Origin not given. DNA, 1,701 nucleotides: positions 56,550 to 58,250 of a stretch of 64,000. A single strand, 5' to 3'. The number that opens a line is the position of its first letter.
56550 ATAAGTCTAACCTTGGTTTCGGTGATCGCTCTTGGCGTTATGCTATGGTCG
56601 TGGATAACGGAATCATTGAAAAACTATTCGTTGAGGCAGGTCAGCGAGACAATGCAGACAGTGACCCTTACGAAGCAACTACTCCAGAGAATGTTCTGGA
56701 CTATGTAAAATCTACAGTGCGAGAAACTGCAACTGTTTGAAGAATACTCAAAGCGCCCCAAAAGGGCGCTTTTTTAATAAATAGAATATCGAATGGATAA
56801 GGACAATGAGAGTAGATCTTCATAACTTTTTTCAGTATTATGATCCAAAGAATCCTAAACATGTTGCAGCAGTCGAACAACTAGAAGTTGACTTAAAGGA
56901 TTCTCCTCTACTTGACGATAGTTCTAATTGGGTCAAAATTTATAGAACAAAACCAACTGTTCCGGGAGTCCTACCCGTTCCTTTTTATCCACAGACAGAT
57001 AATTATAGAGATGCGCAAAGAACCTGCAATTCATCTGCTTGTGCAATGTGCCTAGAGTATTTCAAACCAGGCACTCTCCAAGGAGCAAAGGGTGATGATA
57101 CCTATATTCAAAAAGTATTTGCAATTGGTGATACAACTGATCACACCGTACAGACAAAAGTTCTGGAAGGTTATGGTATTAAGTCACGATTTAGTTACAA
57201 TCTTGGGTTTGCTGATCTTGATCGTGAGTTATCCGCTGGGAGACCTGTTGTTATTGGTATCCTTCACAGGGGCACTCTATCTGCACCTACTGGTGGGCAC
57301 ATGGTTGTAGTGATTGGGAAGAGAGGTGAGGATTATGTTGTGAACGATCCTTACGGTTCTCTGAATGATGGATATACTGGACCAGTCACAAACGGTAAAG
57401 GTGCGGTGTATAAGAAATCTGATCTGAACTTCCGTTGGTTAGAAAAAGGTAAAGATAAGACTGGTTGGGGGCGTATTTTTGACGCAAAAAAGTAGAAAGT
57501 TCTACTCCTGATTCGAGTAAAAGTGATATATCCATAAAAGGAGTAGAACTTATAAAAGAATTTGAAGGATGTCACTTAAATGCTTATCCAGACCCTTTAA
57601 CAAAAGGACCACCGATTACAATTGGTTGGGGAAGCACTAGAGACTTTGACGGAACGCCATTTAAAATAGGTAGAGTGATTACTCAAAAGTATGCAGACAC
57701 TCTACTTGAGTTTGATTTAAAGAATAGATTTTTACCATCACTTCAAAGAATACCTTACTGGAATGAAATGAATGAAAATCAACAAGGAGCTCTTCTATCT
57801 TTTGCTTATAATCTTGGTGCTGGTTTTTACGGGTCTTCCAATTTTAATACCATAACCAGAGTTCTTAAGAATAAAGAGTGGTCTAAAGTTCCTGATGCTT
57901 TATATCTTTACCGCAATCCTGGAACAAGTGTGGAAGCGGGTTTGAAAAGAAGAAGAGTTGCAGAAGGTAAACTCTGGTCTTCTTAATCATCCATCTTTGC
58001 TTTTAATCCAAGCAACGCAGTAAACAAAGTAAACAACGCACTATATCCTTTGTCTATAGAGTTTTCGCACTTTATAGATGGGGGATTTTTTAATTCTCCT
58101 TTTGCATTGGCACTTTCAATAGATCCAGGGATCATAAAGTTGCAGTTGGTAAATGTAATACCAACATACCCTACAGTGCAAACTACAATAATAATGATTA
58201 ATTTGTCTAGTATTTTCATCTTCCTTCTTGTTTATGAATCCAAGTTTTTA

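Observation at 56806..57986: Programmed -1 frameshift makes a C39-peptidase/lysozyme fusion endolysin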

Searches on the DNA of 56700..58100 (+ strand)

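Call 3: search_dna_similar(query=window:56700-58100:+, collection=phages, mode=distant, max_rows=40)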
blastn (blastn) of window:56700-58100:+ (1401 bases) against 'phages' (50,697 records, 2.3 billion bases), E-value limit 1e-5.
Records with a match: 59; places in all: 59; records where one place covers at least 80% of the query: 6.
Best place of each record, by identity: 60-80% 59.
By first word of the organism name: Synechococcus 59.
By host as written in the record: - 46; Synechococcus sp. 5; Synechococcus sp. CB0101 3; Synechococcus sp. KCZYC6 2; Synechococcus sp. SynWH7803 2; Synechococcus sp. WH 7803 1.
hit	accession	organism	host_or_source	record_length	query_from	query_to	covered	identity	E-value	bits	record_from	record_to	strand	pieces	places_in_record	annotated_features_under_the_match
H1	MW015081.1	Synechococcus phage S-SRM01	Synechococcus sp. KCZYC6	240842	106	1401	93%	71.2%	0e+0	644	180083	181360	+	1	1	hypothetical protein (x2) | lysin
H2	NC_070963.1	Synechococcus phage S-SRM01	Synechococcus sp. KCZYC6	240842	106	1401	93%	71.2%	0e+0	644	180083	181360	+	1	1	endolysin (x2) | hypothetical protein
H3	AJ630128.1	Synechococcus phage S-PM2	Synechococcus sp. SynWH7803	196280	116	1289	84%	71.1%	1e-153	549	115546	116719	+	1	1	Hypothetical-Protein | belonging to T4-LIKE GC: 847 | putative lysin | Hypothetical-Protein | belonging to T4-LIKE GC: 846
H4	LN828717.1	Synechococcus phage S-PM2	-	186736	116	1289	84%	71.1%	1e-153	549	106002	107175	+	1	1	hypothetical protein (x2) | putative lysin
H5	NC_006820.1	Synechococcus phage S-PM2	Synechococcus sp. SynWH7803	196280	116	1289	84%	71.1%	1e-153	549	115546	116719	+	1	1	Hypothetical-Protein | belonging to T4-LIKE GC: 847 | putative lysin | RusA-like Holliday junction resolvase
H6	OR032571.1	Synechococcus phage DSL-LC02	Synechococcus sp.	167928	3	1278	80%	69.0%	7e-68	423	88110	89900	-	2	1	C39 family peptidase | lysozyme | hypothetical protein | peroxiredoxin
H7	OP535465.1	Synechococcus phage S-CREM1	Synechococcus sp. CB0101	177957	116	1271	72%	70.2%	3e-59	464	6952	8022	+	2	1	lysozyme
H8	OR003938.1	Synechococcus phage DSL-LC03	Synechococcus sp.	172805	105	1254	71%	69.1%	9e-73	387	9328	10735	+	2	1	endolysin (x2)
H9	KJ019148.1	Synechococcus phage ACG-2014f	-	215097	273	1278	72%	63.8%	2e-30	140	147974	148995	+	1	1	hypothetical protein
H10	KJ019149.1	Synechococcus phage ACG-2014f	-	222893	273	1278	72%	63.8%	2e-30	140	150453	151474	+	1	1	hypothetical protein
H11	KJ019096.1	Synechococcus phage ACG-2014f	-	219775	271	1278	72%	63.4%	4e-26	125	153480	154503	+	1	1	hypothetical protein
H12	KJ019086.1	Synechococcus phage ACG-2014f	-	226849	271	1278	72%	63.3%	2e-24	121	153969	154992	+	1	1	hypothetical protein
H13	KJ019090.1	Synechococcus phage ACG-2014f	-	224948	271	1278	72%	63.3%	2e-24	121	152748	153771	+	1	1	hypothetical protein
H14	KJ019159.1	Synechococcus phage ACG-2014f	-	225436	271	1278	72%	63.3%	2e-24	121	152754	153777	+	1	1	hypothetical protein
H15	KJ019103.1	Synechococcus phage ACG-2014f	-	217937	273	1278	72%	63.5%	4e-26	126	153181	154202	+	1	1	hypothetical protein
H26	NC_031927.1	Synechococcus phage S-CAM7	Synechococcus sp.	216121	273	1288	42%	68.0%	8e-23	211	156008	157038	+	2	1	hypothetical protein | lysin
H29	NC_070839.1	Synechococcus phage S-SZBM1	Synechococcus sp. CB0101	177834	293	704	29%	69.7%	3e-41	177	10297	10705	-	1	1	endolysin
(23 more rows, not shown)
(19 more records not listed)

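Call 6: get_annotated_region(hit=H2, flank=1500)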
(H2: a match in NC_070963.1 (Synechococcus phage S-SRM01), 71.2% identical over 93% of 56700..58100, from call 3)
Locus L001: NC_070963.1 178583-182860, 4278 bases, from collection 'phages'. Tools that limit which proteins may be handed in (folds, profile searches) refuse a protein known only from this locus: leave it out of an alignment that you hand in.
description: Synechococcus phage S-SRM01, complete genome.
organism: Synechococcus phage S-SRM01 (NCBI taxid 2781608)
taxonomy: Viruses; Duplodnaviria; Heunggongvirae; Uroviricota; Caudoviricetes; Kyanoviridae; Serangoonvirus; Serangoonvirus essarone
host: Synechococcus sp. KCZYC6; source: Serangoon Reservoir; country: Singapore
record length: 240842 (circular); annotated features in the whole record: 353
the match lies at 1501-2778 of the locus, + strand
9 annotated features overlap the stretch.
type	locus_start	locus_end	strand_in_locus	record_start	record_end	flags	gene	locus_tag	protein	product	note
CDS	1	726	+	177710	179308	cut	-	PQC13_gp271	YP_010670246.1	hypothetical protein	-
CDS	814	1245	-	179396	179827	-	-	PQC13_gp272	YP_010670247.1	homing endonuclease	-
CDS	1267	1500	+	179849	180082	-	-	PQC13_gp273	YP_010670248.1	hypothetical protein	-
CDS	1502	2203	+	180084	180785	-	-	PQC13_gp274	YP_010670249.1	endolysin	-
CDS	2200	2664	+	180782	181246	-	-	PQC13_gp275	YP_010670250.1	endolysin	-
CDS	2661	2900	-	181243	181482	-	-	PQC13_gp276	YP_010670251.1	hypothetical protein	-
CDS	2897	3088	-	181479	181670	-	-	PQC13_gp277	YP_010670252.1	hypothetical protein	-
CDS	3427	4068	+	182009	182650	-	-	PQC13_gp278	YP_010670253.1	hypothetical protein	gp214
CDS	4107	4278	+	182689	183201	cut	-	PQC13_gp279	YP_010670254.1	hypothetical protein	-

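Call 7: get_annotated_region(hit=H5, flank=1500)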
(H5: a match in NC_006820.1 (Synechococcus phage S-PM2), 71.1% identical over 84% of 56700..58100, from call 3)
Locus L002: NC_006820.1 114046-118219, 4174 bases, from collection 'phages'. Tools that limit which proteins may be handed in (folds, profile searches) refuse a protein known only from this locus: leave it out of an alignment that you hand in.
description: Synechococcus phage S-PM2, complete genome.
organism: Synechococcus phage S-PM2 (NCBI taxid 238854)
taxonomy: Viruses; Duplodnaviria; Heunggongvirae; Uroviricota; Caudoviricetes; Kyanoviridae; Nodensvirus; Nodensvirus spm2
host: Synechococcus sp. SynWH7803; source: sea water; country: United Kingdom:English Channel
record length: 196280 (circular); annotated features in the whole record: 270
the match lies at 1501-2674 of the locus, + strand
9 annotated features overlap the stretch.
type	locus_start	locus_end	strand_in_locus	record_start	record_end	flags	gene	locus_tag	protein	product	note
CDS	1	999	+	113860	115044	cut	NrdB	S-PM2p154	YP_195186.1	ribonucleoside diphosphate reductase small subunit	T4-LIKE GC: 204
CDS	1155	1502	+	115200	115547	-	-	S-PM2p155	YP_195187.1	RusA-like Holliday junction resolvase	T4-LIKE GC: 846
CDS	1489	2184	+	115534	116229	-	-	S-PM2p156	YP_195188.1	Hypothetical-Protein | belonging to T4-LIKE GC: 847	T4-LIKE GC: 847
CDS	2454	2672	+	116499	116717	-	-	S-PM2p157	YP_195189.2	putative lysin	T4-LIKE GC: 848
CDS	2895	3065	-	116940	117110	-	-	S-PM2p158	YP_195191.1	Hypothetical-Protein | belonging to T4-LIKE GC: 849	T4-LIKE GC: 849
CDS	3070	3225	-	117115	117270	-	-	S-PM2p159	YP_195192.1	Hypothetical-Protein | belonging to T4-LIKE GC: 850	T4-LIKE GC: 850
CDS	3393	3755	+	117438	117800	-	-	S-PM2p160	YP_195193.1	lipoprotein precursor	T4-LIKE GC: 851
CDS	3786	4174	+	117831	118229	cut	-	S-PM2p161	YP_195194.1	Hypothetical-Protein | belonging to T4-LIKE GC: 852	T4-LIKE GC: 852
CDS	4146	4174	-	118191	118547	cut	-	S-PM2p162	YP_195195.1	Hypothetical-Protein | belonging to T4-LIKE GC: 853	T4-LIKE GC: 853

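Call 8: get_annotated_region(hit=H6, flank=1500)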
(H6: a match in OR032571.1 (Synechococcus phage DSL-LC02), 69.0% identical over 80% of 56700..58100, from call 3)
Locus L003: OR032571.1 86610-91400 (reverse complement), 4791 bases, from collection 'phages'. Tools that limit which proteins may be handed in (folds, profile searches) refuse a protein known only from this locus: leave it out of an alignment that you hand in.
description: Synechococcus phage DSL-LC02, complete genome.
organism: Synechococcus phage DSL-LC02 (NCBI taxid 3058947)
taxonomy: Viruses; Duplodnaviria; Heunggongvirae; Uroviricota; Caudoviricetes; Kyanoviridae
host: Synechococcus sp.; source: water sample of Dishui Lake; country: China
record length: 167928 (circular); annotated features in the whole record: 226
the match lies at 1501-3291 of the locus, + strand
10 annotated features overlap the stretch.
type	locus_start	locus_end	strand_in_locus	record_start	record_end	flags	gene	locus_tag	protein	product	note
CDS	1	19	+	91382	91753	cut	-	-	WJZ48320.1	outer membrane protein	-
CDS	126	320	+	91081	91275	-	-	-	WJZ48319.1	high light inducible protein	-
CDS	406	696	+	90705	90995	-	-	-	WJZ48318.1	ferredoxin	-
CDS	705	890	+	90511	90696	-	-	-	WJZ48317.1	hypothetical protein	-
CDS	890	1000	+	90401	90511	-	-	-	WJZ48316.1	high light inducible protein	-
CDS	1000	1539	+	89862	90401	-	-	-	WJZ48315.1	peroxiredoxin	-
CDS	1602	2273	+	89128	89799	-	-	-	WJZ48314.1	C39 family peptidase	-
CDS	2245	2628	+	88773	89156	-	-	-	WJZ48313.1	hypothetical protein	-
CDS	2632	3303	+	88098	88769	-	-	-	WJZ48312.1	lysozyme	-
CDS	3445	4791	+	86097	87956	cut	-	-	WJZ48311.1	hypothetical protein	-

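Call 9: get_annotated_region(hit=H7, flank=1500)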
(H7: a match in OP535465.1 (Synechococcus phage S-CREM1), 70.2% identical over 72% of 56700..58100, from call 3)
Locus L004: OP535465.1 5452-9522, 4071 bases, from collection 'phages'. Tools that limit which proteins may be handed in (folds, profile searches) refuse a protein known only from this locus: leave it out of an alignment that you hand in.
description: Synechococcus phage S-CREM1, complete genome.
organism: Synechococcus phage S-CREM1 (NCBI taxid 2982919)
taxonomy: Viruses; Duplodnaviria; Heunggongvirae; Uroviricota; Caudoviricetes; Kyanoviridae
host: Synechococcus sp. CB0101; source: -; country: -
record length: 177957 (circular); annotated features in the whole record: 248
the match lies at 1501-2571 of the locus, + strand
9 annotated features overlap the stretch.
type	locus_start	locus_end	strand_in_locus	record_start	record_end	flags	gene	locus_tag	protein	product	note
CDS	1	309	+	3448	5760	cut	-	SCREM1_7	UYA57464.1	ribonucleotide reductase subunit A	-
CDS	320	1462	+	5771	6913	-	-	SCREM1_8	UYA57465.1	ribonucleotide reductase subunit B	-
CDS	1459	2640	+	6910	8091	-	-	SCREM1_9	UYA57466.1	lysozyme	-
CDS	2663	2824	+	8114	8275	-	-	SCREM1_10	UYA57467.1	hypothetical protein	-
CDS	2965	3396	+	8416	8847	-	-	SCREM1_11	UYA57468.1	GIY-YIG endonuclease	-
CDS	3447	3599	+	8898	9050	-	-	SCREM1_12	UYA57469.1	UvrB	-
tRNA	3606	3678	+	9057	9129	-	-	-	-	tRNA-Arg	-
CDS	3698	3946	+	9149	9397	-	-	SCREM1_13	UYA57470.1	hypothetical protein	-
CDS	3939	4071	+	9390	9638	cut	-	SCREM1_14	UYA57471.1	hypothetical protein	-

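Call 14: get_annotated_region(hit=H8, flank=1000)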
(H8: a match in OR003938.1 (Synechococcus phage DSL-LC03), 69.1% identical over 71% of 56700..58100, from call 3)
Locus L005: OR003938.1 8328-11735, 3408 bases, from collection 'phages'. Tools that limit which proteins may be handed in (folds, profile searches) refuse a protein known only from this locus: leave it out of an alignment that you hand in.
description: Synechococcus phage DSL-LC03, complete genome.
organism: Synechococcus phage DSL-LC03 (NCBI taxid 3058961)
taxonomy: Viruses; Duplodnaviria; Heunggongvirae; Uroviricota; Caudoviricetes; Kyanoviridae
host: Synechococcus sp.; source: water sample of Dishui Lake; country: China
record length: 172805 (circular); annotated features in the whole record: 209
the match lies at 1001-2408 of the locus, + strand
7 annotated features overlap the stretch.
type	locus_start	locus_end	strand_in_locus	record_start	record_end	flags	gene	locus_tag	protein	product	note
CDS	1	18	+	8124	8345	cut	-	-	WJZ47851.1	hypothetical protein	-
CDS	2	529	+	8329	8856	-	-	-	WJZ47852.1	peroxiredoxin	-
CDS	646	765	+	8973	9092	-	-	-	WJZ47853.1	high light inducible protein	-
CDS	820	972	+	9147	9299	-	-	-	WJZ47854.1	hypothetical protein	-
CDS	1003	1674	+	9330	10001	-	-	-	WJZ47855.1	endolysin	-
CDS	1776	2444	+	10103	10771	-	-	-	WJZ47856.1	endolysin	-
CDS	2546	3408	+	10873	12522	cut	-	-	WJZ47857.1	autotransporter outer membrane beta-barrel domain-containing protein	-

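Call 15: get_annotated_region(hit=H9, flank=1000)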
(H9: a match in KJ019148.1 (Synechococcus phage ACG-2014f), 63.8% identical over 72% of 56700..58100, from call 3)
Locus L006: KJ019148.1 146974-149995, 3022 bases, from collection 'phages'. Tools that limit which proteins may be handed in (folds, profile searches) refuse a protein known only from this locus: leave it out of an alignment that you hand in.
description: Synechococcus phage ACG-2014f isolate Syn7803C19, complete genome.
organism: Synechococcus phage ACG-2014f (NCBI taxid 1493511)
taxonomy: Viruses; Duplodnaviria; Heunggongvirae; Uroviricota; Caudoviricetes; Kyanoviridae; Atlauavirus; Atlauavirus tusconc8
host: -; source: -; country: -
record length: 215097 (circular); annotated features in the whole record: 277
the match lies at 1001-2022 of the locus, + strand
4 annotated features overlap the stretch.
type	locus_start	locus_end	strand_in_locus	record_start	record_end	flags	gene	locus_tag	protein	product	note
CDS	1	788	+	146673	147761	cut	-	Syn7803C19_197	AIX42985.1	ferrochelatase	-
CDS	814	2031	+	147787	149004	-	-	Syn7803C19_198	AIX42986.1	hypothetical protein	-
CDS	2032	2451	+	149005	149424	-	-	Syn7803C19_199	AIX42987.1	antenna protein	-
CDS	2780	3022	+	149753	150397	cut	-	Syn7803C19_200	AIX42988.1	hypothetical protein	-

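Call 16: get_annotated_region(hit=H26, flank=1000)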
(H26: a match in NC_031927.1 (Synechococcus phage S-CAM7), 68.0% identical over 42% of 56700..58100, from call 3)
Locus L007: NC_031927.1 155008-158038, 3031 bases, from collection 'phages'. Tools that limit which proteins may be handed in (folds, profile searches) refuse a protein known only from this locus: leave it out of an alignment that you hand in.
description: Synechococcus phage S-CAM7 isolate 0910CC49, complete genome.
organism: Synechococcus phage S-CAM7 (NCBI taxid 1883368)
taxonomy: Viruses; Duplodnaviria; Heunggongvirae; Uroviricota; Caudoviricetes; Kyanoviridae; Mazuvirus; Mazuvirus scam7
host: Synechococcus sp.; source: -; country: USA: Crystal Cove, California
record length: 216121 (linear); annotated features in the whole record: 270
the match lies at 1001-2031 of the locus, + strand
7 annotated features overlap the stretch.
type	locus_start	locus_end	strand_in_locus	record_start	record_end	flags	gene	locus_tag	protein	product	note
CDS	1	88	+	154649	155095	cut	-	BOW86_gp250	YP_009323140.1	tail collar fiber protein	-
CDS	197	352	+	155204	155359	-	-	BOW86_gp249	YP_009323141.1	hypothetical protein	-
CDS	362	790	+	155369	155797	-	-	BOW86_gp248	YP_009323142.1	NAD synthetase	Annotated in some cyanophage as NAD synthetase; gp202, GIY-YIG_SF Superfamily protein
CDS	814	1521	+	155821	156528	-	-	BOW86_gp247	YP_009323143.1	hypothetical protein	-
CDS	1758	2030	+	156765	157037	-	-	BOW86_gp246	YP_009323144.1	lysin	-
CDS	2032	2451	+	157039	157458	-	-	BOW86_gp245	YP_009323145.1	CpeT-like antenna protein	-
CDS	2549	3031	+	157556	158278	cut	-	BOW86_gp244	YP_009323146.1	hypothetical protein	-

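Call 17: get_annotated_region(hit=H29, flank=2000)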
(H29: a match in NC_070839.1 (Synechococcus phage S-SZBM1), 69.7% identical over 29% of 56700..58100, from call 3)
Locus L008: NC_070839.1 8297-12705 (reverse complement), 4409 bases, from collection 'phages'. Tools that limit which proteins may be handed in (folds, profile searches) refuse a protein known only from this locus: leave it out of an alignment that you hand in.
description: Synechococcus phage S-SZBM1, complete genome.
organism: Synechococcus phage S-SZBM1 (NCBI taxid 2926475)
taxonomy: Viruses; Duplodnaviria; Heunggongvirae; Uroviricota; Caudoviricetes; Kyanoviridae; Shenzhenivirus; Shenzhenivirus sszbm1
host: Synechococcus sp. CB0101; source: Shenzhen Bay; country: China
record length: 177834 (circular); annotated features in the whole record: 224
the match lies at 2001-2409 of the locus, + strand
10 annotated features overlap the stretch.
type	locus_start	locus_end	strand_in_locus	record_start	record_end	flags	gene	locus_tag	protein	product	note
CDS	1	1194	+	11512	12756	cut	-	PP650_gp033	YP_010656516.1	helicase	-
CDS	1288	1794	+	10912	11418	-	-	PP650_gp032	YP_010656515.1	2OG-Fe(II) oxygenase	-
CDS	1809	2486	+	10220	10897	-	-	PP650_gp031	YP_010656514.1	endolysin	-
CDS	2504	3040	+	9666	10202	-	-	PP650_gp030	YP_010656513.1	hypothetical protein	-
CDS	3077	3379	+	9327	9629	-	-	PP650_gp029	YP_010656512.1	rare lipoprotein A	rare lipoprotein A, RlpA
CDS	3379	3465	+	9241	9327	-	-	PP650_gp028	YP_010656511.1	hypothetical protein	-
CDS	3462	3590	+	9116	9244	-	-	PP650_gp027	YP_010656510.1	hypothetical protein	-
CDS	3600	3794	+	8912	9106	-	-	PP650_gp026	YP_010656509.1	hypothetical protein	-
CDS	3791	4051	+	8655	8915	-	-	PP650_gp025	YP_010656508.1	hypothetical protein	-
CDS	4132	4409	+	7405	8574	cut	-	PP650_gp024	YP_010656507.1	hypothetical protein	-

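Call 91: search_rna_families(source=window, start=57380, end=57640, threshold=evalue, max_evalue=10)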
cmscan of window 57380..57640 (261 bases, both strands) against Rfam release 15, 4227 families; matches with E-value up to 10: 2.
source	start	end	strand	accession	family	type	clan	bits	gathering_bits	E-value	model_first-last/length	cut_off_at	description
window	57464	57551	+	RF02495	ohsC_RNA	Gene; antitoxin;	-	17.3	50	3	1-77/77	no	Oppression of Hydrophobic ORF by sRNA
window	57428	57460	+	RF01370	CRISPR-DR57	Gene; CRISPR;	-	13.1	39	4.5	1-37/37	no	CRISPR RNA direct repeat element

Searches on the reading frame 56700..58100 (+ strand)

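Call 30: find_related_loci(query=L007:814-1518:+, collection=viral_contigs, flank=1500)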
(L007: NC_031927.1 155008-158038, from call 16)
Query L007:814-1518:+ (235 aa) in viral_contigs; peptide patterns used: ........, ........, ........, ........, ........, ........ (x = any residue, [..] = any of these).
29 stretches matched a pattern; 25 encode a relative of the query (tblastn E <= 1e-3); 25 distinct loci.
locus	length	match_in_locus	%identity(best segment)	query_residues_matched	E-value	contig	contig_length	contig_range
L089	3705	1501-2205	98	1-235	1e-162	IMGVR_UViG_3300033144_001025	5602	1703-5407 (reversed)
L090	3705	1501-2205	88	1-235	1e-145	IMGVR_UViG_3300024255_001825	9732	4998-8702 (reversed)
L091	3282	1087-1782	70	1-232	9e-113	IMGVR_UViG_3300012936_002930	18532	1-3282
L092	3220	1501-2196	68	1-232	1e-112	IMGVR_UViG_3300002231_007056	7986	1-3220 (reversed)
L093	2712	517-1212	69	1-233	2e-112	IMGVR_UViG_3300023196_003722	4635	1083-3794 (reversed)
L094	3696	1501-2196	68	1-232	5e-109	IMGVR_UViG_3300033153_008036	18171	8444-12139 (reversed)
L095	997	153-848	66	1-232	2e-118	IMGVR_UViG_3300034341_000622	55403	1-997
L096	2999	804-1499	66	1-232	5e-109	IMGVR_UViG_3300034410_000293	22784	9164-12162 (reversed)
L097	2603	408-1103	66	1-232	1e-111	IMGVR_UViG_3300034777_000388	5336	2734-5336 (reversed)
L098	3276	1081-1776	66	1-232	2e-107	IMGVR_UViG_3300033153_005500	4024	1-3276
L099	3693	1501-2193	67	1-232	1e-105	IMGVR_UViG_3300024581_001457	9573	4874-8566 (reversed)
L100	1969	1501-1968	98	1-156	1e-105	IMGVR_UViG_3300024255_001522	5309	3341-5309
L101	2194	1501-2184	59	1-232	5e-92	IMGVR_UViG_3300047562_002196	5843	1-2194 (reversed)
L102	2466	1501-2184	57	1-232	4e-89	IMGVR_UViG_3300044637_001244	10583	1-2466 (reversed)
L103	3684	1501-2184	57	1-232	2e-88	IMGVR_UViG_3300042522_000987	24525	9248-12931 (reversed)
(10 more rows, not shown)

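Call 79: search_protein_families(library=pfam, proteins=[L003:2632-3300:+, L005:1776-2441:+, L004:1459-2637:+], max_evalue=0.01)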
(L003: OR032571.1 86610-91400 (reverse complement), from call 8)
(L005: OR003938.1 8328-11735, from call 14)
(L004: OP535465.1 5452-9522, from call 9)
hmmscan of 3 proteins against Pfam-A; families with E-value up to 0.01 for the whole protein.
L003:2632-3300:+ (223 aa): 1 family
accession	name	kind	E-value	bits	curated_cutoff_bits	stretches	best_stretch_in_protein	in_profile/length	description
PF00959.24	Phage_lysozyme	-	1.9e-21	77.1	22.3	1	80-216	1-125/125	Phage lysozyme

L005:1776-2441:+ (222 aa): 1 family
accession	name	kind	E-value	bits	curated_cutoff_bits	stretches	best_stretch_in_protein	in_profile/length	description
PF00959.24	Phage_lysozyme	-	6e-22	78.7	22.3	1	79-215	1-125/125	Phage lysozyme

L004:1459-2637:+ (393 aa): 2 families
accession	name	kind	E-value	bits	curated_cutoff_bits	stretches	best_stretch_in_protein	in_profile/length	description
PF00959.24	Phage_lysozyme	-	1.3e-19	71.2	22.3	1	13-149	1-125/125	Phage lysozyme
PF13529.12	Peptidase_C39_2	-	2.5e-13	51.3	24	1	223-351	1-143/143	Peptidase_C39 like family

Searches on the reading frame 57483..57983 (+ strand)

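Call 5: search_protein_families(library=pfam, proteins=[window:57483-57983:+], max_evalue=0.01)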
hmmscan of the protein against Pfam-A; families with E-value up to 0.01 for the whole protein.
window:57483-57983:+ (167 aa): 1 family
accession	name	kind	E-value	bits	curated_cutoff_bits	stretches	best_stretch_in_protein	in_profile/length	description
PF00959.24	Phage_lysozyme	-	5.4e-22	78.9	22.3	1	25-161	1-125/125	Phage lysozyme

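Call 53: search_protein_families(library=phrogs, proteins=[window:57483-57983:+])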
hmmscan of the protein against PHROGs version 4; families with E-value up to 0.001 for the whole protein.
window:57483-57983:+ (167 aa): 6 families
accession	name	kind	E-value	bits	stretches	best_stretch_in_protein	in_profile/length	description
phrog_3617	-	unknown function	8.9e-64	217.1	1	11-167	241-405/405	-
phrog_7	-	lysis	6.3e-37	128.1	1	12-165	550-695/873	endolysin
phrog_28234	-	lysis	1e-34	121.2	1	11-166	59-220/372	endolysin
phrog_10457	-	lysis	5.3e-24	85.2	1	94-167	25-95/95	endolysin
phrog_33083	-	lysis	8.4e-09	35.6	1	19-164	6-139/456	endolysin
phrog_7910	-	lysis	3.7e-05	25.2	1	94-162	23-88/96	endolysin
